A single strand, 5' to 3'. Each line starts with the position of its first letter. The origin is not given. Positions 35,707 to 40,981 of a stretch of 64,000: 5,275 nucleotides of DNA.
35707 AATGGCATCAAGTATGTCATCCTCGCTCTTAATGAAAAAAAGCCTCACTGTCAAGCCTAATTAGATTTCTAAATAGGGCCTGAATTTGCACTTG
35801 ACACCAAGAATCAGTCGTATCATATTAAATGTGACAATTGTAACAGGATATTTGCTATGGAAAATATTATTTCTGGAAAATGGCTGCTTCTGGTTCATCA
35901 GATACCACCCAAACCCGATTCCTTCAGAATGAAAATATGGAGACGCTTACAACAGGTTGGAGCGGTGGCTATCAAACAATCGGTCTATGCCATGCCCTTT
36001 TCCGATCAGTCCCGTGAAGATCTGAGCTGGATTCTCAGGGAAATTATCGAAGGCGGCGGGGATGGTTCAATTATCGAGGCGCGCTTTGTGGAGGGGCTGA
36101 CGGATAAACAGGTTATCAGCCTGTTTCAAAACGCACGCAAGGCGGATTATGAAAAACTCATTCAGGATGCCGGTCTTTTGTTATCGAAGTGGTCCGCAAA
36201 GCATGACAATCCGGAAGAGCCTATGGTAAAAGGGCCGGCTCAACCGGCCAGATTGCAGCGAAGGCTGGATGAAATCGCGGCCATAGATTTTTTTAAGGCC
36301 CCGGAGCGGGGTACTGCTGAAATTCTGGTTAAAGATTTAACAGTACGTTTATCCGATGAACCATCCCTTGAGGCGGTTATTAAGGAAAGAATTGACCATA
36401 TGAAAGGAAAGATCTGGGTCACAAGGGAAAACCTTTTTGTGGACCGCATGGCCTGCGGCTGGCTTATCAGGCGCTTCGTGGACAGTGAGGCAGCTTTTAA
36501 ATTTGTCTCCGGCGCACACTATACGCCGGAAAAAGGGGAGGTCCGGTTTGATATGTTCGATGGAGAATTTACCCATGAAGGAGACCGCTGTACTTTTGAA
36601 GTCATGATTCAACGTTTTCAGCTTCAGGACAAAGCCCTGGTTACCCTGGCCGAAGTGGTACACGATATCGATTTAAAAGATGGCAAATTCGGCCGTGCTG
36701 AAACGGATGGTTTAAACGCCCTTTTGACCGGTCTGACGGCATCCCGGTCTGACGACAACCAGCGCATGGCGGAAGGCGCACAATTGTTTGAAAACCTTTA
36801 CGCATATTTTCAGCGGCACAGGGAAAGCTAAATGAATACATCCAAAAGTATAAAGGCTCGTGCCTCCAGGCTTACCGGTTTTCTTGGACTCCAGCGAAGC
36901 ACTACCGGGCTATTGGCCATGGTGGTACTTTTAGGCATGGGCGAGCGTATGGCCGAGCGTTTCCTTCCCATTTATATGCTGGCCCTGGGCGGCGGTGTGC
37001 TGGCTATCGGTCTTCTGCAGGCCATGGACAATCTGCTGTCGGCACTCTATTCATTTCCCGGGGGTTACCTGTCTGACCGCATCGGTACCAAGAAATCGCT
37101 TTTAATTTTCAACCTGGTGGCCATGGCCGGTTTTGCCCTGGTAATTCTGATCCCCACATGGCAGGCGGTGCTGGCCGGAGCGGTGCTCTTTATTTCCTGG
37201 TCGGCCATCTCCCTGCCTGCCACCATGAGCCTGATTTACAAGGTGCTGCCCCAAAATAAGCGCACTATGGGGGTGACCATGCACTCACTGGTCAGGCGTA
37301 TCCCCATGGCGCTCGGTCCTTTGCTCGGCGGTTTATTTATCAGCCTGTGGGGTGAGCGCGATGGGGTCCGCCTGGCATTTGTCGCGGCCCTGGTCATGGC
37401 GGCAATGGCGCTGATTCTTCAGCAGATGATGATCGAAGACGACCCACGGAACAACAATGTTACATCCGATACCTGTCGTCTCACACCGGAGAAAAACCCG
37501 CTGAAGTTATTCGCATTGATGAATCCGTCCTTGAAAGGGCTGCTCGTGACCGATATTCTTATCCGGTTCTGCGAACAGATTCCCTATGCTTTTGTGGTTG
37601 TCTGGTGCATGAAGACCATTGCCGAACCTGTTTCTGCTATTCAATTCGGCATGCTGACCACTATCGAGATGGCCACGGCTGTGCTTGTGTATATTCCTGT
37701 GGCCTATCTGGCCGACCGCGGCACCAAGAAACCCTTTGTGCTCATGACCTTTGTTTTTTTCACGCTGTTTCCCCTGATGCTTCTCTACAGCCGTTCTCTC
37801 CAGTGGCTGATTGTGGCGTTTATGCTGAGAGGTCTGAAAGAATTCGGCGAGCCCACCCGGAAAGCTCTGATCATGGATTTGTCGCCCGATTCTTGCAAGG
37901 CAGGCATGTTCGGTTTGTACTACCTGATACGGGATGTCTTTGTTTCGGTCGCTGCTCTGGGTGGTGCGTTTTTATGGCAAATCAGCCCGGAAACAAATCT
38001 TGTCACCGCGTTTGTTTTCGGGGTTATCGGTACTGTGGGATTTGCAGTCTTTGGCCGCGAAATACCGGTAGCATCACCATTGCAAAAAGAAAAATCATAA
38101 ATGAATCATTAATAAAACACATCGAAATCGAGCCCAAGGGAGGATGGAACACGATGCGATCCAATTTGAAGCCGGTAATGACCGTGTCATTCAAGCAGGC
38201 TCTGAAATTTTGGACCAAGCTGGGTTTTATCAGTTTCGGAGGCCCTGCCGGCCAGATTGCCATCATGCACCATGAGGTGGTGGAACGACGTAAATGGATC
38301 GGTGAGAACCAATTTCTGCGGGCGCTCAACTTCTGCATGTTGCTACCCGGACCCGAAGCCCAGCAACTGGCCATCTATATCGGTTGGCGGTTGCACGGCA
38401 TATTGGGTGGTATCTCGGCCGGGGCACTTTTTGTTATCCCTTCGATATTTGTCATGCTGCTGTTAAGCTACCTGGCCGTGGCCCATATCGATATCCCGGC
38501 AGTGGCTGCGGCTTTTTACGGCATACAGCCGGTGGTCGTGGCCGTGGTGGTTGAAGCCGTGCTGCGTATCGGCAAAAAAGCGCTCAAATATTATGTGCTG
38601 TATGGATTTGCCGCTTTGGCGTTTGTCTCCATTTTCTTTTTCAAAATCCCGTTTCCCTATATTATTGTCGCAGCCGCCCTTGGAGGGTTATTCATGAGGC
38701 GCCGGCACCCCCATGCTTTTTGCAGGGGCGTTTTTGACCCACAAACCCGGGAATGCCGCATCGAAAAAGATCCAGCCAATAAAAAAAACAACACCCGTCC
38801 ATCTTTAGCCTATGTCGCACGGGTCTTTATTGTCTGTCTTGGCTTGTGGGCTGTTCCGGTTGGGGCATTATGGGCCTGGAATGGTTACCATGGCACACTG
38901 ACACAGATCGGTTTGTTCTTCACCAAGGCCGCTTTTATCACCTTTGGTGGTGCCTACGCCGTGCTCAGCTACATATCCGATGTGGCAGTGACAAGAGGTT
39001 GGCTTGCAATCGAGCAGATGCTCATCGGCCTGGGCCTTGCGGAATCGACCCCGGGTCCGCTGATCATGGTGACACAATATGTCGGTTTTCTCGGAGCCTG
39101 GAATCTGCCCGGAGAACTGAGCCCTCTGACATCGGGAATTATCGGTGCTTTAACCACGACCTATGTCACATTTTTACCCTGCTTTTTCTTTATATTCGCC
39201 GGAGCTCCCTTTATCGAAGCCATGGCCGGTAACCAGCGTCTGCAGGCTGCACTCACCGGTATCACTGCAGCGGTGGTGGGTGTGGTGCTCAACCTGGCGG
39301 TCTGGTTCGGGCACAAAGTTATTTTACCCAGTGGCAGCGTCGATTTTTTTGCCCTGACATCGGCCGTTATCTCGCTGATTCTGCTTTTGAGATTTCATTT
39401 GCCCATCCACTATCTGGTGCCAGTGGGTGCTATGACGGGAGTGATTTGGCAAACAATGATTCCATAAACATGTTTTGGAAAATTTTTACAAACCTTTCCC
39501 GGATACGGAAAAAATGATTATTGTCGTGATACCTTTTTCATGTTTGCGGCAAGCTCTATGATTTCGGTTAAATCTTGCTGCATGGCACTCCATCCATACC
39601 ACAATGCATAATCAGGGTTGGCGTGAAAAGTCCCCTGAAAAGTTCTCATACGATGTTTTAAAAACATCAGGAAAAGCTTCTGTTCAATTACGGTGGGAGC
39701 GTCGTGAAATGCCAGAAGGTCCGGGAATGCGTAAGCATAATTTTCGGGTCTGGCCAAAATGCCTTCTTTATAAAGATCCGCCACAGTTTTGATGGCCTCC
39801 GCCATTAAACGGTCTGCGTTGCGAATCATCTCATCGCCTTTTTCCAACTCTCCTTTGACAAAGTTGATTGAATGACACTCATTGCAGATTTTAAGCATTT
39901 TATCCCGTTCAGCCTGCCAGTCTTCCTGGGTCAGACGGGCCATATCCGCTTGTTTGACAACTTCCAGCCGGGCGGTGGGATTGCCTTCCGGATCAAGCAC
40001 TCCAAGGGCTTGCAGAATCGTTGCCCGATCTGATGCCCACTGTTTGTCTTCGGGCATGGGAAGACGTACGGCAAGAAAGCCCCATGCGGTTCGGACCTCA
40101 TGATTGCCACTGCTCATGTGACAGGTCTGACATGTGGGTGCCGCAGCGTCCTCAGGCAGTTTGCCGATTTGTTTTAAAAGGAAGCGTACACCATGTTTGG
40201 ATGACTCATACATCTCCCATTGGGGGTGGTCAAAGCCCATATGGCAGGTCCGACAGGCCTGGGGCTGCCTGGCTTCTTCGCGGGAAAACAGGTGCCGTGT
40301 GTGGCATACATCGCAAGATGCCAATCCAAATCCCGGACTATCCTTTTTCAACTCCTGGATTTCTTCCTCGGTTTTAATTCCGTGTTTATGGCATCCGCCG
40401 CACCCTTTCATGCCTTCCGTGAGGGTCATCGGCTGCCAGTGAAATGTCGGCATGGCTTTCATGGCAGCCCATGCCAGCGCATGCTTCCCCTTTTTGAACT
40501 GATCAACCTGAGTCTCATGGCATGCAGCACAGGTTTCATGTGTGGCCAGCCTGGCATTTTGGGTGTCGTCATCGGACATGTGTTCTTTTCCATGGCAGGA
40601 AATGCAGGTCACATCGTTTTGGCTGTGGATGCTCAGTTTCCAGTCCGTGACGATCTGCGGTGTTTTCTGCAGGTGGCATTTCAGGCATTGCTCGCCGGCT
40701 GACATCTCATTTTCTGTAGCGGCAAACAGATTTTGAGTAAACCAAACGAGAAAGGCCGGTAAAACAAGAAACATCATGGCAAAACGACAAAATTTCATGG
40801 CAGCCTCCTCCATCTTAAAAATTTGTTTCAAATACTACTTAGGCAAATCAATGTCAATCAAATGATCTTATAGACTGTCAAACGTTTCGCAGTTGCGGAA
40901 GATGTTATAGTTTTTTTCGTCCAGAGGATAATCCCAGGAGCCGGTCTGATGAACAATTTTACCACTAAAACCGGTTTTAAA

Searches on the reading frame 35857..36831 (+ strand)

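Call 99: search_protein_families(library=pfam, proteins=[window:35857-36831:+], max_evalue=0.001)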
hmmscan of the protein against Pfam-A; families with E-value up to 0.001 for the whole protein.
window:35857-36831:+ (324 aa): 3 families
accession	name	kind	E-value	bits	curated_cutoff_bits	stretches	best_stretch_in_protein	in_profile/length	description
PF09828.14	ChrB_C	-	7.4e-47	159.5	25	1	187-318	1-132/132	ChrB, C-terminal domain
PF20229.3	ChrB_N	-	1.3e-12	48.4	23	1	24-110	1-87/159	Protein ChrB, N-terminal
PF20803.2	PaaX_M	-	0.00047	20.6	24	0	6-48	5-47/83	PaaX protein central Cas2-like domain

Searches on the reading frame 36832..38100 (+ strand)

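Call 99: search_protein_families(library=pfam, proteins=[window:36832-38100:+], max_evalue=0.001)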
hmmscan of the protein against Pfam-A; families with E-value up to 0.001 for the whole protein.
window:36832-38100:+ (422 aa): 2 families
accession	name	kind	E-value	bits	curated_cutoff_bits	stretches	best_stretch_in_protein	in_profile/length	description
PF07690.21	MFS_1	-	1.6e-32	113.3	33.4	2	28-250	2-220/347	Major Facilitator Superfamily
PF12832.13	MFS_1_like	-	2.6e-05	23.9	25.2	0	20-172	210-364/373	MFS_1 like family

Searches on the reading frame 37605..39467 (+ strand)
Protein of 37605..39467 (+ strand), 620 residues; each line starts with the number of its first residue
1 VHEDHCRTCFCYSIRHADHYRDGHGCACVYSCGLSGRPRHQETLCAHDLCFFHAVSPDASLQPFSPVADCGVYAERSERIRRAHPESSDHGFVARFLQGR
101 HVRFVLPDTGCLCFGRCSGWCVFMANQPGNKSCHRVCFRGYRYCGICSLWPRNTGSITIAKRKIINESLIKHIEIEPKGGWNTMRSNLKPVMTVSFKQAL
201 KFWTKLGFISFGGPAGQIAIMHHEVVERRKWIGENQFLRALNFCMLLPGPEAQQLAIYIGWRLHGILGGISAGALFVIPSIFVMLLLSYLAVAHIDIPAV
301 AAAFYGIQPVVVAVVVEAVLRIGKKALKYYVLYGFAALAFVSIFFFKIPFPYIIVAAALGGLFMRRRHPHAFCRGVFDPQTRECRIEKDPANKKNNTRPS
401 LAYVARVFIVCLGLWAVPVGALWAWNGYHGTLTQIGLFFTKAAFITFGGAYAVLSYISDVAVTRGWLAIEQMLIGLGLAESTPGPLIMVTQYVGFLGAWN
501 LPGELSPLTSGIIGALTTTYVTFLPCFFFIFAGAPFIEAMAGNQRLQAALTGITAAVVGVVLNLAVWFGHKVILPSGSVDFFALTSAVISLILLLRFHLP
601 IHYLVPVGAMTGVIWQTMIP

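Call 99: search_protein_families(library=pfam, proteins=[window:37605-39467:+], max_evalue=0.001)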
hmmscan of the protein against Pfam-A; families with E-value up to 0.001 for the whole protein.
window:37605-39467:+ (620 aa): 1 family
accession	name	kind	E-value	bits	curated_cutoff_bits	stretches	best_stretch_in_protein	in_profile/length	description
PF02417.20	Chromate_transp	-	4.2e-74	248.5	28.6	2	200-362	4-166/166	Chromate transporter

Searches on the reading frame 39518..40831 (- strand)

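Call 99: search_protein_families(library=pfam, proteins=[window:39518-40831:-], max_evalue=0.001)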
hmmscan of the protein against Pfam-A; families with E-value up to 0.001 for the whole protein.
window:39518-40831:- (437 aa): 4 families
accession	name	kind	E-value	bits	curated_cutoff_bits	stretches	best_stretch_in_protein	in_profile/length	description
PF13447.11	Multi-haem_cyto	-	4.6e-24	85.5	21.9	2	72-240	1-175/269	Seven times multi-haem cytochrome CxxCH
PF13435.11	Cytochrome_C554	-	1.6e-11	45.4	20.8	1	100-178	1-84/84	Cytochrome c554 and c-prime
PF14522.11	Cytochrome_C7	-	4.9e-09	36.3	24.8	0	140-197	12-66/67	Cytochrome c7 and related cytochrome c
PF14537.11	Cytochrom_c3_2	-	4.6e-07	30.7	25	0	141-197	26-78/79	Cytochrome c3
